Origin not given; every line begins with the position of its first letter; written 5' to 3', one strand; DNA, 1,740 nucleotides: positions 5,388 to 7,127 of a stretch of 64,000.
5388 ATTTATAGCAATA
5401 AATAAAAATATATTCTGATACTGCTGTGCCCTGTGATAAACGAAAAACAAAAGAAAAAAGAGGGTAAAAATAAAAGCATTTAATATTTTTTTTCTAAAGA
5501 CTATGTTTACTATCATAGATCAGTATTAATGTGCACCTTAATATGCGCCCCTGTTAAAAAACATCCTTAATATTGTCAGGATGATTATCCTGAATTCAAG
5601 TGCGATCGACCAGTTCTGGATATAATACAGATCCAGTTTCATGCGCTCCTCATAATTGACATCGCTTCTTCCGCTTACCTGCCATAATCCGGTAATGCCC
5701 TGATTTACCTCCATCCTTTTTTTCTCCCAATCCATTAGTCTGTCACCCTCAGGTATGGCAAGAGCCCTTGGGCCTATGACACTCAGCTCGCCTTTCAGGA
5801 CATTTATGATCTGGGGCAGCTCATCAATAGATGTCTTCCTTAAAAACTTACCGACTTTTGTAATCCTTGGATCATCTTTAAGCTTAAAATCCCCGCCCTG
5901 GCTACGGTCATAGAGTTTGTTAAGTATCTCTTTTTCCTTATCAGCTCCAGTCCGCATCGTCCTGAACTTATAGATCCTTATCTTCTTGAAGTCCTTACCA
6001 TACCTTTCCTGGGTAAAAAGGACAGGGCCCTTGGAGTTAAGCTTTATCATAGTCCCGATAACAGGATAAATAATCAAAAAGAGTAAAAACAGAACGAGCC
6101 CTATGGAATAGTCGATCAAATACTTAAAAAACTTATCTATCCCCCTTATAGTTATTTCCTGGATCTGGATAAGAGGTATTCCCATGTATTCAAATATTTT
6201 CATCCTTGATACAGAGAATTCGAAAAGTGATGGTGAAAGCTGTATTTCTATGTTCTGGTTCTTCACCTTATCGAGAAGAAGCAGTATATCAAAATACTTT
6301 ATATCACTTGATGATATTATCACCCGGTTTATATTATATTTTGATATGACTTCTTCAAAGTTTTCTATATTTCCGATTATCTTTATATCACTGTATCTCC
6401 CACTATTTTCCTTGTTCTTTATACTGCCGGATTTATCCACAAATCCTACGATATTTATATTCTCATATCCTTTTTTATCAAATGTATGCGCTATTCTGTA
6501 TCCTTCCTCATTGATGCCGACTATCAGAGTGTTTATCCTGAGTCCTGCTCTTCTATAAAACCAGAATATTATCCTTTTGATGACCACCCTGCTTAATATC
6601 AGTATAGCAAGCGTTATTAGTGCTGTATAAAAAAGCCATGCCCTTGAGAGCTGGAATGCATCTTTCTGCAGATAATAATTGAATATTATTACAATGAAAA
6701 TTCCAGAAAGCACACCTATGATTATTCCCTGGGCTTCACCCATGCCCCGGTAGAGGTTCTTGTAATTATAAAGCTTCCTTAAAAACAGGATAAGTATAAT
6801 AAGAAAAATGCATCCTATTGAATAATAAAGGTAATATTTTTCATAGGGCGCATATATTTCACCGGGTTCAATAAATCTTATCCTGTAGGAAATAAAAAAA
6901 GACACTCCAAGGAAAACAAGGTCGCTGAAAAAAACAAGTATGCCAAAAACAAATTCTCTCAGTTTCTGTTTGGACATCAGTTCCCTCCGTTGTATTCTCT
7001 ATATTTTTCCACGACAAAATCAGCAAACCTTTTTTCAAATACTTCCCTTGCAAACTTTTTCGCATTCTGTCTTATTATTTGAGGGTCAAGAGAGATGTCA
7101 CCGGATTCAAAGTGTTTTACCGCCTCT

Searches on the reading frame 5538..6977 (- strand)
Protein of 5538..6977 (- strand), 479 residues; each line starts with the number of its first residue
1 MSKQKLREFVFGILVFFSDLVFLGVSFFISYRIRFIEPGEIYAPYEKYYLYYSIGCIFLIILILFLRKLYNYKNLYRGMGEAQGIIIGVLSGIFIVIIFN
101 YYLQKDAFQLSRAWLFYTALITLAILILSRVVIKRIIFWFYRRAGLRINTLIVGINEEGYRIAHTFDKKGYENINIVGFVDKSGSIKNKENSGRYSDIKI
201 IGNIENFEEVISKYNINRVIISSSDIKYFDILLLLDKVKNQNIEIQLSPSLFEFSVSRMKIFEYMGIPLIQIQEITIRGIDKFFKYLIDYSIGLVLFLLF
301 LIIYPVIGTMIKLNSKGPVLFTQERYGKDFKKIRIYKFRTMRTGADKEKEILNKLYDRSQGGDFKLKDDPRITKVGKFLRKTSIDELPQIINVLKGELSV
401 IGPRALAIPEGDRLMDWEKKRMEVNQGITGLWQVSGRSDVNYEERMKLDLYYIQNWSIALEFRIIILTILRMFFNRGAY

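Call 33: search_protein_families(library=pfam, proteins=[window:5538-6977:-], max_evalue=0.001)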
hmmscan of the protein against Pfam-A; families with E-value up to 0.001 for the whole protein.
window:5538-6977:- (479 aa): 2 families
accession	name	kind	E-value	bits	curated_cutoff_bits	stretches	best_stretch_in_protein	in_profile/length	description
PF02397.22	Bac_transf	-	3.3e-59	199.9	27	1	285-473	1-178/179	Bacterial sugar transferase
PF13727.12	CoA_binding_3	-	2.6e-13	50.8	25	1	75-249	11-175/175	CoA-binding domain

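Call 36: find_encoding_contigs(protein=window:5538-6977:-, flank=10000, max_places=5)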
Protein window:5538-6977:- (479 aa): 1 contig read that carries it; 1 place shown.
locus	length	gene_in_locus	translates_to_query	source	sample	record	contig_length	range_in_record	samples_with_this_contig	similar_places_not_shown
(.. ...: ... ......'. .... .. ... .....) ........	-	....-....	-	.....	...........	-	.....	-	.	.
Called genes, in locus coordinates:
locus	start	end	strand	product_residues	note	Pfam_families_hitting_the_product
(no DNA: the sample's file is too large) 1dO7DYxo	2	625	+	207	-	?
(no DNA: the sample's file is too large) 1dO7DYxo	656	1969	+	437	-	PF04932:Wzy_C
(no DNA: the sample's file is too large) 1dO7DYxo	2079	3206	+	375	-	PF13439:Glyco_transf_4, PF00534:Glycos_transf_1, PF13692:Glyco_trans_1_4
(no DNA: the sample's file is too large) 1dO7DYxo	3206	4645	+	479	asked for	PF13727:CoA_binding_3, PF02397:Bac_transf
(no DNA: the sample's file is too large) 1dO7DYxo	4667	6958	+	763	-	PF04932:Wzy_C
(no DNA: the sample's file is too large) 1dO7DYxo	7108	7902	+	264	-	PF01061:ABC2_membrane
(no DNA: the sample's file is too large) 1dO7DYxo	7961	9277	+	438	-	PF13555:AAA_29 (weak), PF00005:ABC_tran, PF14524:Wzt_C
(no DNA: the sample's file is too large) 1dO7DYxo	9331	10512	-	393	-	PF13439:Glyco_transf_4 (faint), PF20706:GT4-conflict, PF00534:Glycos_transf_1, PF13692:Glyco_trans_1_4, PF13524:Glyco_trans_1_2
